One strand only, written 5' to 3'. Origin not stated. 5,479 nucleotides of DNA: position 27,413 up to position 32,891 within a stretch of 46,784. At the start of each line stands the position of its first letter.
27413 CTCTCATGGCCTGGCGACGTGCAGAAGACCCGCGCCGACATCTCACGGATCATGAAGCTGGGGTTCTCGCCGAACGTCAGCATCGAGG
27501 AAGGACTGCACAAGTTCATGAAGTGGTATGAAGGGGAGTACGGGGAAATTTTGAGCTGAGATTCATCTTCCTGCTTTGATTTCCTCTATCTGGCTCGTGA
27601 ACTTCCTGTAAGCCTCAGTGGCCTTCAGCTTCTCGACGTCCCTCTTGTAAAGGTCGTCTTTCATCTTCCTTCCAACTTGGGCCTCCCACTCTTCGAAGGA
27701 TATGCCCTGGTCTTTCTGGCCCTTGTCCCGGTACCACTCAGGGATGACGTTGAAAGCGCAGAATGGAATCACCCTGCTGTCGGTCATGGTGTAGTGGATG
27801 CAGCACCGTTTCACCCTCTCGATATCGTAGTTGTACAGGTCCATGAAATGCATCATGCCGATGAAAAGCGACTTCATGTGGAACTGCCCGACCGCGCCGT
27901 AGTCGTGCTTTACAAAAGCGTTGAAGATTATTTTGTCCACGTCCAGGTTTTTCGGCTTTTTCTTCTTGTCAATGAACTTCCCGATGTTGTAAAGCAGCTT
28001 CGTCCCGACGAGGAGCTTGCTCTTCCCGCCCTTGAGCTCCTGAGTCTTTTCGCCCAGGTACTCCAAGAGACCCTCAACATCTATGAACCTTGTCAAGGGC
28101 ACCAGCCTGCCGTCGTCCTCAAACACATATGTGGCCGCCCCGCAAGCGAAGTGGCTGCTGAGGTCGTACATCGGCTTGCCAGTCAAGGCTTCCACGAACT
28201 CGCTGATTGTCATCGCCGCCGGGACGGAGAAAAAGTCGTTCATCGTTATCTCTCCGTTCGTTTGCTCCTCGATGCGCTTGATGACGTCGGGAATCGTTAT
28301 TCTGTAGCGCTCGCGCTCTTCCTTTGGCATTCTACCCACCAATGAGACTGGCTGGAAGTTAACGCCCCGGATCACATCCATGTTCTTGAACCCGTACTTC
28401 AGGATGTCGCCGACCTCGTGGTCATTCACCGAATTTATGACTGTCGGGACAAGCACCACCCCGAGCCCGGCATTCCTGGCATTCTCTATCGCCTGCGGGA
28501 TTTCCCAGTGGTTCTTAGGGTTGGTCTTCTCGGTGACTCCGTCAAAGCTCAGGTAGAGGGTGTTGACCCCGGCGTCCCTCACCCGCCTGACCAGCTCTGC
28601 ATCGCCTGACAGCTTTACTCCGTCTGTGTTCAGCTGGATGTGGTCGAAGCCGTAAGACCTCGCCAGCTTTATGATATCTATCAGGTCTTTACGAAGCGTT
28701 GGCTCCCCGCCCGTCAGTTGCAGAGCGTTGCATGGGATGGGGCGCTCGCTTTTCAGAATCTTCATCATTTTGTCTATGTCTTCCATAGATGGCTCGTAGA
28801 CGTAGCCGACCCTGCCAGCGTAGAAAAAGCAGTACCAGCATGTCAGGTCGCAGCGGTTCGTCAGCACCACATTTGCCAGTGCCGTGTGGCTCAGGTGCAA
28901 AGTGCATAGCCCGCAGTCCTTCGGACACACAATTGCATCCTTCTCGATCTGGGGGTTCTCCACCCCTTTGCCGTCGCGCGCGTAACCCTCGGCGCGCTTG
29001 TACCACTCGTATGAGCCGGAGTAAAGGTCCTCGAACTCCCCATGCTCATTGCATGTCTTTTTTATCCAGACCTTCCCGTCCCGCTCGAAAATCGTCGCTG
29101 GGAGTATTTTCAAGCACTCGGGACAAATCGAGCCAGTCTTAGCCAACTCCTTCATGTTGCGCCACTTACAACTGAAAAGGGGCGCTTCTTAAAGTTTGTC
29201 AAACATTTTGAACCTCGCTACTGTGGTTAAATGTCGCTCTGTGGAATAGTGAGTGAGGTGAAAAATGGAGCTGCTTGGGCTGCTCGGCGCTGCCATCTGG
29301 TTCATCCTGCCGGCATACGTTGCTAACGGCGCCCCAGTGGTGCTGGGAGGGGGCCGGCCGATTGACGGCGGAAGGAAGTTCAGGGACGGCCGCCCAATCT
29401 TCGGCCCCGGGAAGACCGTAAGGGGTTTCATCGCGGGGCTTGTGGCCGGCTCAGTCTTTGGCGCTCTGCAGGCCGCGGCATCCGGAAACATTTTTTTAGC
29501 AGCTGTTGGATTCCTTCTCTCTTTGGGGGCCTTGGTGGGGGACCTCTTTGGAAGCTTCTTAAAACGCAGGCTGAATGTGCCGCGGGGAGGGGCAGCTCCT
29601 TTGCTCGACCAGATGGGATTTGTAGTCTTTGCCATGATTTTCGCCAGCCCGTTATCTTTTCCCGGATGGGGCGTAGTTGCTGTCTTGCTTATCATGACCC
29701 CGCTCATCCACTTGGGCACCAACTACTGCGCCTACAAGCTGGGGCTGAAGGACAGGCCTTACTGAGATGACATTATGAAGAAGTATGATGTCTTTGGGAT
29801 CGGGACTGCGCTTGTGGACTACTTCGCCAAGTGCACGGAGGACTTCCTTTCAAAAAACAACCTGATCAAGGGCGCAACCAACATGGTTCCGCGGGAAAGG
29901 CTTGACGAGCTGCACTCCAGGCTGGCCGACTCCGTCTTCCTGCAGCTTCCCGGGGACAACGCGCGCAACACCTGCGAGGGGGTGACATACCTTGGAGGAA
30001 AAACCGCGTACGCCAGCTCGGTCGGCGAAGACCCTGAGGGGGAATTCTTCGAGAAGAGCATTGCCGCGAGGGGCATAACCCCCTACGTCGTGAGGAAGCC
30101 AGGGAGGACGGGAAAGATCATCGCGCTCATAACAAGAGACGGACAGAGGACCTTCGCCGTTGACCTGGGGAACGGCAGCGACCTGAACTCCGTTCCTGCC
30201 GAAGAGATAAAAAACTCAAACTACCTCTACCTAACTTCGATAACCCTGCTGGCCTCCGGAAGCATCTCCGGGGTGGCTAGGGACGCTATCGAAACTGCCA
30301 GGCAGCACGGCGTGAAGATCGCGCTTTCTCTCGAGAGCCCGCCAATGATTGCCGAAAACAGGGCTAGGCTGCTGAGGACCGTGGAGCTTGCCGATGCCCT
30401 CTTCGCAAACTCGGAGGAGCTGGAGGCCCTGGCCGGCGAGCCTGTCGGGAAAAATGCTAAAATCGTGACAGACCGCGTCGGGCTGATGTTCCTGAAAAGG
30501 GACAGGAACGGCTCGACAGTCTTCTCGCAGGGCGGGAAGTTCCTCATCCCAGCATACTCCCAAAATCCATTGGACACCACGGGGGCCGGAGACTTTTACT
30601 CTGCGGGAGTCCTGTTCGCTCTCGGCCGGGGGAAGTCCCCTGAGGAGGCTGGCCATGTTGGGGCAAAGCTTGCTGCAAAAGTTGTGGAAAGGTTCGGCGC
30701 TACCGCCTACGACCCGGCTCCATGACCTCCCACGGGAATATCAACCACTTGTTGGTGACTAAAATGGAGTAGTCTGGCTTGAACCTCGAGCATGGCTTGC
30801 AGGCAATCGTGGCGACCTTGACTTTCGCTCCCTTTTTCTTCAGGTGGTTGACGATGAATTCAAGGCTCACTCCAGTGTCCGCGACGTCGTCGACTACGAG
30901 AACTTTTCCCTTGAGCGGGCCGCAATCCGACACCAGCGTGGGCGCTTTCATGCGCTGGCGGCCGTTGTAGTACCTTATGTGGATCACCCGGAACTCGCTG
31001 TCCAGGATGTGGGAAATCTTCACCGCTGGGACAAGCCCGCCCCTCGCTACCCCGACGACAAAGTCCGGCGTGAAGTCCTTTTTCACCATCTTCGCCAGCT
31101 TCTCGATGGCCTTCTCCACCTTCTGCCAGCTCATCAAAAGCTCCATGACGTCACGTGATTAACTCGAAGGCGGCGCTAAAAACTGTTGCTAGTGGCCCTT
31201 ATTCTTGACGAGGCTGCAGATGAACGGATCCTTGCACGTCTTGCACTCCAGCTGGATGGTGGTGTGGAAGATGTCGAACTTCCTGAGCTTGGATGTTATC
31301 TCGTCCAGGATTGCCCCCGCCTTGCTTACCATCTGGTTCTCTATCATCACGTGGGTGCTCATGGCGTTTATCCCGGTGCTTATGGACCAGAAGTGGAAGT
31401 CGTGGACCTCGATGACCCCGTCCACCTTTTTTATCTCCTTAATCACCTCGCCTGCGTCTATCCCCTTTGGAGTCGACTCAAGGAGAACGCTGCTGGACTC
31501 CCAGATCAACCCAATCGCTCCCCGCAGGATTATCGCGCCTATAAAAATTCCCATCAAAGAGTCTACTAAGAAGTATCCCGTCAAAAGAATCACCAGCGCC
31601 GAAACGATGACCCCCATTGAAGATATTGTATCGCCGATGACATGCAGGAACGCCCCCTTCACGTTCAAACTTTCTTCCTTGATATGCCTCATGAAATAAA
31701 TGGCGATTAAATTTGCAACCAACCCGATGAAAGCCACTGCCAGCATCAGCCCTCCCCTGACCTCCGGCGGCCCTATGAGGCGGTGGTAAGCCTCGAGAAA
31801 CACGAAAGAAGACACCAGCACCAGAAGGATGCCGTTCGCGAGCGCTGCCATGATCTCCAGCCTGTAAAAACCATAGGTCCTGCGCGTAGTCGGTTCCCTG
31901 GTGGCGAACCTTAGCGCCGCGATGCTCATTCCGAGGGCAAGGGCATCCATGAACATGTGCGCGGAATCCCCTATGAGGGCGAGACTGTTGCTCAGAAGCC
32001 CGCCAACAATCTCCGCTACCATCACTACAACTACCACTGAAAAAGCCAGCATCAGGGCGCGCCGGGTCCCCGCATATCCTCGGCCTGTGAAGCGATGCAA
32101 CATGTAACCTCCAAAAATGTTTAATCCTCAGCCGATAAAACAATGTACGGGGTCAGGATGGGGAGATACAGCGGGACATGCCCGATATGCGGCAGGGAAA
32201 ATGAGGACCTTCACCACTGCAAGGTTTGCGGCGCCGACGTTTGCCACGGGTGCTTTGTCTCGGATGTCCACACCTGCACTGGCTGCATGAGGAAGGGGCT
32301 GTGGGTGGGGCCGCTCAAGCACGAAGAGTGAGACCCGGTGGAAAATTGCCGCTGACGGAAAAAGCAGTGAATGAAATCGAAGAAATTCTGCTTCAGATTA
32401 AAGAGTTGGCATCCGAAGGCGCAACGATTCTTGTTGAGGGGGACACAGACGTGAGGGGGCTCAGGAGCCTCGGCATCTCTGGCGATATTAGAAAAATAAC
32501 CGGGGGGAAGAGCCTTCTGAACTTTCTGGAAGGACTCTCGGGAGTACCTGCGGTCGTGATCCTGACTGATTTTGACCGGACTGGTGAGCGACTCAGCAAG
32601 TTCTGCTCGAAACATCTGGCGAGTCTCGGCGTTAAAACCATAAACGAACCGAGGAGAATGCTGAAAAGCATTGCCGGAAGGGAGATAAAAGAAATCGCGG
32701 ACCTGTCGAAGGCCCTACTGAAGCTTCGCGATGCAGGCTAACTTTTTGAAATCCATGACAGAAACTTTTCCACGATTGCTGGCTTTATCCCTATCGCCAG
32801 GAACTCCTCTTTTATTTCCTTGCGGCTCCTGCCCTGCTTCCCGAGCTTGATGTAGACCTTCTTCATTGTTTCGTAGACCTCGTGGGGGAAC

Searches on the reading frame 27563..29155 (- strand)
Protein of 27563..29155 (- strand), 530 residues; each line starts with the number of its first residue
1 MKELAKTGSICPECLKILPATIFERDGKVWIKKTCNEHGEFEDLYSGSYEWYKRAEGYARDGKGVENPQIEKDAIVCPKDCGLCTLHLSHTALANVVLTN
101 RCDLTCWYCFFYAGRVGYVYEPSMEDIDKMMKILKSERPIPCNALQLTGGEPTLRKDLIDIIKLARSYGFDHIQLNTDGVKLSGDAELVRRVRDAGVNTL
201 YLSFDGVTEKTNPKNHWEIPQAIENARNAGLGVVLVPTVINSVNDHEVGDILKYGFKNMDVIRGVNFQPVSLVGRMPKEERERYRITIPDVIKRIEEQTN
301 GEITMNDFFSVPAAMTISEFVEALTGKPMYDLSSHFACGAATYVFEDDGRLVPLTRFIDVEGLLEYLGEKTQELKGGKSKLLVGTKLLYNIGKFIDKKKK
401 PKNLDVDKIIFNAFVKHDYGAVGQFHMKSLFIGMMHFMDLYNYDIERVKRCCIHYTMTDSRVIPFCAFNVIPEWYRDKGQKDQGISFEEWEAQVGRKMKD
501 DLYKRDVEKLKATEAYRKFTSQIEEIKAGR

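Call 38: search_protein_families(library=pfam, proteins=[window:27563-29155:-], max_evalue=0.001)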
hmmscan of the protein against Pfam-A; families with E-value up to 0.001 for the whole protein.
window:27563-29155:- (530 aa): 2 families
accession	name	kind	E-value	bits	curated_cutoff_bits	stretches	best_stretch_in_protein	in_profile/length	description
PF04055.27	Radical_SAM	-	7.8e-28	98.2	29.5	1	96-253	1-164/166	Radical SAM superfamily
PF23545.1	Zn_ribbon_HMPTM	-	1.5e-20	72.9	27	1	4-46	2-44/45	HMPTM N-terminal zinc ribbon domain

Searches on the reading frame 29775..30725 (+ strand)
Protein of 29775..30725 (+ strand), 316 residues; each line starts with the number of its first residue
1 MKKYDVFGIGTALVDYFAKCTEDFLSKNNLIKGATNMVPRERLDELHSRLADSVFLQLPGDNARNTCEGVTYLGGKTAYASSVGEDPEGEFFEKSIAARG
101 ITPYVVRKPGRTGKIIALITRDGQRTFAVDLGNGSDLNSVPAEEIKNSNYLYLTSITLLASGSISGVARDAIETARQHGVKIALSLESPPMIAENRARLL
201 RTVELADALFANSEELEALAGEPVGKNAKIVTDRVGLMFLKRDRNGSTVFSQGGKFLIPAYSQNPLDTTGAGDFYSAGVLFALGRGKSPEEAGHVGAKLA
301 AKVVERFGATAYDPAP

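Call 38: search_protein_families(library=pfam, proteins=[window:29775-30725:+], max_evalue=0.001)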
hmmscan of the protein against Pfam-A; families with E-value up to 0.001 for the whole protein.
window:29775-30725:+ (316 aa): 1 family
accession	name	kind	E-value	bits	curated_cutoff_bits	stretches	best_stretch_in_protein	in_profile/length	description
PF00294.29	PfkB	-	1.1e-40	140.3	25.8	1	59-311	35-297/302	pfkB family carbohydrate kinase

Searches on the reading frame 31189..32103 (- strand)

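Call 38: search_protein_families(library=pfam, proteins=[window:31189-32103:-], max_evalue=0.001)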
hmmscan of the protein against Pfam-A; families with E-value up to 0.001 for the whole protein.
window:31189-32103:- (304 aa): 2 families
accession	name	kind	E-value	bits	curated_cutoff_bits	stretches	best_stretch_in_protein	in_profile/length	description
PF01545.26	Cation_efflux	-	6.1e-45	153.9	26.6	1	17-208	1-198/198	Cation efflux family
PF16916.11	ZT_dimer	-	1.2e-11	44.9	26.7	1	212-286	1-76/78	Dimerisation domain of Zinc Transporter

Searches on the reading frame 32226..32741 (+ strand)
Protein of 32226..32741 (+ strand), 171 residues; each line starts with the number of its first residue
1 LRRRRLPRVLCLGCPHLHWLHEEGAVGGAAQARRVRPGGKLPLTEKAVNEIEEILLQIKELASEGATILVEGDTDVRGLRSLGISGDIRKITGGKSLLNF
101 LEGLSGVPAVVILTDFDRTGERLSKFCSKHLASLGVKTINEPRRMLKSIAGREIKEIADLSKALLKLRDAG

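Call 38: search_protein_families(library=pfam, proteins=[window:32226-32741:+], max_evalue=0.001)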
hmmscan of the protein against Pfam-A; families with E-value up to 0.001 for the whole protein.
window:32226-32741:+ (171 aa): 1 family
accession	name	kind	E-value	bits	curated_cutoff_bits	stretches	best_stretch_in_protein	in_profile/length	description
PF01751.28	Toprim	-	0.00036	21.1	23.1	0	68-132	3-81/96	Toprim domain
